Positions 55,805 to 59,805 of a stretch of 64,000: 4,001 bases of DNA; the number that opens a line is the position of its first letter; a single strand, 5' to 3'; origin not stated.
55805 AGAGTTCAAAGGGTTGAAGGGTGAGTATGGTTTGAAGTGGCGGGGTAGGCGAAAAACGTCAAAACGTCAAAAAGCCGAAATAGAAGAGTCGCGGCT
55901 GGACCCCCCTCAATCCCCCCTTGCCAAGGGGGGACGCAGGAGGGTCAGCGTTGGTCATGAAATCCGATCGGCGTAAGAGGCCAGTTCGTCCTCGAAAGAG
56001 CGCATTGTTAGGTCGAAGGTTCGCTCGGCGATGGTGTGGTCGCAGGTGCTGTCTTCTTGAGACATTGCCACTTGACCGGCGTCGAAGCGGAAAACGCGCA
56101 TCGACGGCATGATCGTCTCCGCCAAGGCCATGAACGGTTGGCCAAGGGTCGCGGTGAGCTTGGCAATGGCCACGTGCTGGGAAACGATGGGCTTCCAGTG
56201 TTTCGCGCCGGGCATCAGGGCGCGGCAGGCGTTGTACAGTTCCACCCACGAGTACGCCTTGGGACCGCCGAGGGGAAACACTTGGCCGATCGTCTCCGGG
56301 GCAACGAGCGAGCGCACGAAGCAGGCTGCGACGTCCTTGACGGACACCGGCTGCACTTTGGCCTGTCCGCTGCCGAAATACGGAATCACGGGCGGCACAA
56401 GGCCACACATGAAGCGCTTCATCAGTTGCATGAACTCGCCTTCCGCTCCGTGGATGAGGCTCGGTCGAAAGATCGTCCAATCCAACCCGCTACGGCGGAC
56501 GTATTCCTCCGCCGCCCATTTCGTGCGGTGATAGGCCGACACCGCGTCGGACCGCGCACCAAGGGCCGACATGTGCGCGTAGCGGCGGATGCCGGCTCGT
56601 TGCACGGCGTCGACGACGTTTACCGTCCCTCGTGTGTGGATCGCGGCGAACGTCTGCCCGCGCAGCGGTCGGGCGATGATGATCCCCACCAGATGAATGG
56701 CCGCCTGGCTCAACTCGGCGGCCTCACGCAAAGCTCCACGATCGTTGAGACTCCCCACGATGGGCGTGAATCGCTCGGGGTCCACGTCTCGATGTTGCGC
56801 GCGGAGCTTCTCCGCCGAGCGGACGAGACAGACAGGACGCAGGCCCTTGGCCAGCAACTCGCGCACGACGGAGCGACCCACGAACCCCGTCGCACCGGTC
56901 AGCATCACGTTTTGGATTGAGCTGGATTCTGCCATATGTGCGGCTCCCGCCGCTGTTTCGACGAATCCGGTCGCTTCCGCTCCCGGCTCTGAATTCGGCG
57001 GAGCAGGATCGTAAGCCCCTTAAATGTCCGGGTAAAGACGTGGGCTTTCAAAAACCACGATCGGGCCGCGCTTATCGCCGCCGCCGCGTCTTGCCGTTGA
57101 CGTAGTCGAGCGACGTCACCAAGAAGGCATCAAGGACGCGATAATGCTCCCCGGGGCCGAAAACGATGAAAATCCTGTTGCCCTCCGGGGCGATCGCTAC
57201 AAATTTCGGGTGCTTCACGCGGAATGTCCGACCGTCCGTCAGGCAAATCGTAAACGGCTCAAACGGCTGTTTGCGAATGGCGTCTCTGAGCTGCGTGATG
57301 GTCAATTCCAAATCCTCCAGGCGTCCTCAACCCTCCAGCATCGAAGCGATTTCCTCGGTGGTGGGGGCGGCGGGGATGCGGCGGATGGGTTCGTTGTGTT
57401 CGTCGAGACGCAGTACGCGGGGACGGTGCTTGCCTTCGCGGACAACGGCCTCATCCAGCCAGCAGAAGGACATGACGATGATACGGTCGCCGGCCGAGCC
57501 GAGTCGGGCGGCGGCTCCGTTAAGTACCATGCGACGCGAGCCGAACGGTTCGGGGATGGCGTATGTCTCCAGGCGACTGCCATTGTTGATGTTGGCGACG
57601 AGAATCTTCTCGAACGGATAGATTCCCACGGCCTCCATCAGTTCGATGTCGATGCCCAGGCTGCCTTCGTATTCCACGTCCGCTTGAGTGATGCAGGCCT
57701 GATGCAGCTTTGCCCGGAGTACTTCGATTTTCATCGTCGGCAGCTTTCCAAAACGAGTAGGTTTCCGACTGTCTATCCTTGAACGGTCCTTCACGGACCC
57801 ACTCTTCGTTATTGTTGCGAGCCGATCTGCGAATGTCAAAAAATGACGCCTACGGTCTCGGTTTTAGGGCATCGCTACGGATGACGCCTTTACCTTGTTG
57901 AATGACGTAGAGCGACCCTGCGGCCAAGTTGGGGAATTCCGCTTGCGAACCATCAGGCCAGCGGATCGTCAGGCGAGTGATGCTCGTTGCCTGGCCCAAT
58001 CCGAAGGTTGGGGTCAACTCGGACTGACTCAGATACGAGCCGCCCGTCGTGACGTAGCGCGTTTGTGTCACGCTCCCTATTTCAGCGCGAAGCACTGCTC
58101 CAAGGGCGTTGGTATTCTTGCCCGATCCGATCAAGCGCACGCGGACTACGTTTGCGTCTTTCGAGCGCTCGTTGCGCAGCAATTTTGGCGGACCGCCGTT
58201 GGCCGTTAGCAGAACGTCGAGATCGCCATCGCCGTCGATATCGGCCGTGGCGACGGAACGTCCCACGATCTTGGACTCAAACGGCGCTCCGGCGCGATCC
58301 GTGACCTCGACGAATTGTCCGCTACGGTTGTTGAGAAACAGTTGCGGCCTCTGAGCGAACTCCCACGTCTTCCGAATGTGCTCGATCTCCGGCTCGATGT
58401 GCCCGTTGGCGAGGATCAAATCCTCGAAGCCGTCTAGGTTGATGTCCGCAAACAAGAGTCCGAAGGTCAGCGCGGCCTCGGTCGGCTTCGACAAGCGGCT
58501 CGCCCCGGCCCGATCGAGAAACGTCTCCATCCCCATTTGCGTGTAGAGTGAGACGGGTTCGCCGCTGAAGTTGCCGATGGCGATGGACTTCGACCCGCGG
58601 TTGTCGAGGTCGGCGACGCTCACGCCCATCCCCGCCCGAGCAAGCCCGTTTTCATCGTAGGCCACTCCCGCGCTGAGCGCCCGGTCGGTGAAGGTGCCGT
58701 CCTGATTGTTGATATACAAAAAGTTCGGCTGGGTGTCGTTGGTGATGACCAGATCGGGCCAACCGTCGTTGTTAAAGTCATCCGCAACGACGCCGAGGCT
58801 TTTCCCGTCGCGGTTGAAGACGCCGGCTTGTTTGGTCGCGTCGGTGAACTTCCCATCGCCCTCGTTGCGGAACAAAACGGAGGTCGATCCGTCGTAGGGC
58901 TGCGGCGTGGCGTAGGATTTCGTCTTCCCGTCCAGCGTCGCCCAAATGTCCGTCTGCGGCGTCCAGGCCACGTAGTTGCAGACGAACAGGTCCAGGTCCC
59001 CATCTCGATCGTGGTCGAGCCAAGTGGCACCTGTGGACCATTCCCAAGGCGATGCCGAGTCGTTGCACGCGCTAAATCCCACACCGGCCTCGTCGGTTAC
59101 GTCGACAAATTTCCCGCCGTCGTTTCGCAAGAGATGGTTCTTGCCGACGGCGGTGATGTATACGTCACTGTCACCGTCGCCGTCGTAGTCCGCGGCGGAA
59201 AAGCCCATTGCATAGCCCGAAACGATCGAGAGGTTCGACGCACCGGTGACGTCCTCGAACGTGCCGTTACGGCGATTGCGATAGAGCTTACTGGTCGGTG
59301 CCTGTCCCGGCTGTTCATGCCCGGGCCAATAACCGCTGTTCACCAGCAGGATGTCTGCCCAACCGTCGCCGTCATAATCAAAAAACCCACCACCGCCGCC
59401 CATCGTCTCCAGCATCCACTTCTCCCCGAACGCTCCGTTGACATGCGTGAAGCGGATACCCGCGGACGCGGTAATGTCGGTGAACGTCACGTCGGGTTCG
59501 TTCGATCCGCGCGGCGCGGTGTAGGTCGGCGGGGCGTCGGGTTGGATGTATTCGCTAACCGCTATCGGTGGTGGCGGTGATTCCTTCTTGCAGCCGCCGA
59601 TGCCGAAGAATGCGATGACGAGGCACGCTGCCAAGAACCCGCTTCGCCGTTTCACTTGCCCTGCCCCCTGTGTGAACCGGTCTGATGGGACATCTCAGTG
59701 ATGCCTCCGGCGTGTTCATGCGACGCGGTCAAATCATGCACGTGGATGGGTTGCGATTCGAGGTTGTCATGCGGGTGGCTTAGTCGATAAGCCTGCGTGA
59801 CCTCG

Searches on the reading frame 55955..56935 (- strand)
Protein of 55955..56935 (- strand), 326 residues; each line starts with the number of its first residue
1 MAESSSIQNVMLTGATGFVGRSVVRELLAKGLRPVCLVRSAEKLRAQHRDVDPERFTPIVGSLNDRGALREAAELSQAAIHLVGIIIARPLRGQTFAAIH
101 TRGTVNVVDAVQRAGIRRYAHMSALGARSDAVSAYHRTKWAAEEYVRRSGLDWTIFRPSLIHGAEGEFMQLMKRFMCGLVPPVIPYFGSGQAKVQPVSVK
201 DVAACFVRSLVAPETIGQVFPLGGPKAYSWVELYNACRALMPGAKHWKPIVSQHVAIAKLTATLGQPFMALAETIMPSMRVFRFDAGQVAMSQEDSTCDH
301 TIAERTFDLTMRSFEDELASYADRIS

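Call 33: search_protein_families(library=ncbifam, proteins=[window:55955-56935:-], max_evalue=0.00001)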
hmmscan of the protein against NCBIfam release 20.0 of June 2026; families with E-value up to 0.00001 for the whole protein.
window:55955-56935:- (326 aa): 15 families
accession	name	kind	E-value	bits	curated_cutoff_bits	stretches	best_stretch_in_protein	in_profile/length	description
NF005539.0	PRK07201.1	equivalog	3e-17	62.6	549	1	10-244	3-269/657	SDR family oxidoreductase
TIGR01746.1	Thioester-redct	subfamily_domain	2.3e-16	60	213.35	2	9-49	1-43/371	thioester reductase domain-containing protein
TIGR03466.1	HpnA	hypoth_equivalog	8.2e-15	54.5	367.65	1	9-140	2-146/327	hopanoid-associated sugar epimerase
NF052578.1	StrlDmthSdmBMthl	equivalog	3.2e-11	43.6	600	1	11-146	4-135/328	sterol demethylase protein SdmB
NF042422.1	oxyalk_red_OleD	equivalog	1.4e-08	34.5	580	1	9-124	2-110/329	2-alkyl-3-oxoalkanoate reductase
NF050030.1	thlkprotThyD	equivalog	1.1e-07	31.4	400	1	10-120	3-117/305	thylakoid membrane protein ThyD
NF004520.0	PRK05865.1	equivalog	2.1e-07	29.2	1509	1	10-272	3-231/854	sugar epimerase family protein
NF006565.0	PRK09072.1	equivalog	3.4e-07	30.1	238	1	8-85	6-83/265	SDR family oxidoreductase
TIGR04180.1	EDH_00030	hypoth_equivalog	4.7e-07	29.2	475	1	10-124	1-121/297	NAD-dependent 4,6-dehydratase LegB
NF058621.1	DiazavRedAvaA7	equivalog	5.1e-07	29.6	400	1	10-122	3-112/304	3-diazoavenalumate denitrifying reductase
TIGR01777.1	yfcH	hypoth_equivalog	7.6e-07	29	207.35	0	10-115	1-101/292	TIGR01777 family oxidoreductase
NF004526.0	PRK05872.1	subfamily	3.5e-06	26.3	276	1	9-109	12-106/297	short-chain dehydrogenase/reductase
NF041293.1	G6PDh_Azf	equivalog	4.5e-06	26.3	400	1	8-140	3-127/252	NAD-dependent glucose-6-phosphate dehydrogenase Azf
NF038078.1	NRPS_MxcG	equivalog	5.3e-06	24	2300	1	3-49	1078-1125/1442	myxochelin non-ribosomal peptide synthetase MxcG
NF042423.1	oxyalk_red_Shew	equivalog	7.6e-06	25.2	580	0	5-123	6-117/331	2-alkyl-3-oxoalkanoate reductase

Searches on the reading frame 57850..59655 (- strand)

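Call 33: search_protein_families(library=ncbifam, proteins=[window:57850-59655:-], max_evalue=0.00001)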
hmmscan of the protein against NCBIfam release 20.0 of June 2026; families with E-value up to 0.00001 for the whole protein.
window:57850-59655:- (601 aa): 0 families

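Call 61: search_protein_families(library=pfam, proteins=[window:57850-59655:-], max_evalue=0.001)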
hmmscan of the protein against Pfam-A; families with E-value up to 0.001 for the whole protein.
window:57850-59655:- (601 aa): 4 families
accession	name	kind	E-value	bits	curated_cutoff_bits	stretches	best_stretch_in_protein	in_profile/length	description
PF13517.12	FG-GAP_3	-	1.7e-42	144.3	26.9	5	93-167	1-61/61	FG-GAP-like repeat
PF07593.17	UnbV_ASPIC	-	4.8e-17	62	23.4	1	517-583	1-67/68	ASPIC and UnbV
PF01839.29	FG-GAP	-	4.2e-16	58.9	22.1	2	465-489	2-26/37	FG-GAP repeat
PF12256.14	TcdB_toxin_midN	-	0.00062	19.6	24.8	0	466-489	28-51/181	Insecticide toxin TcdB middle/N-terminal region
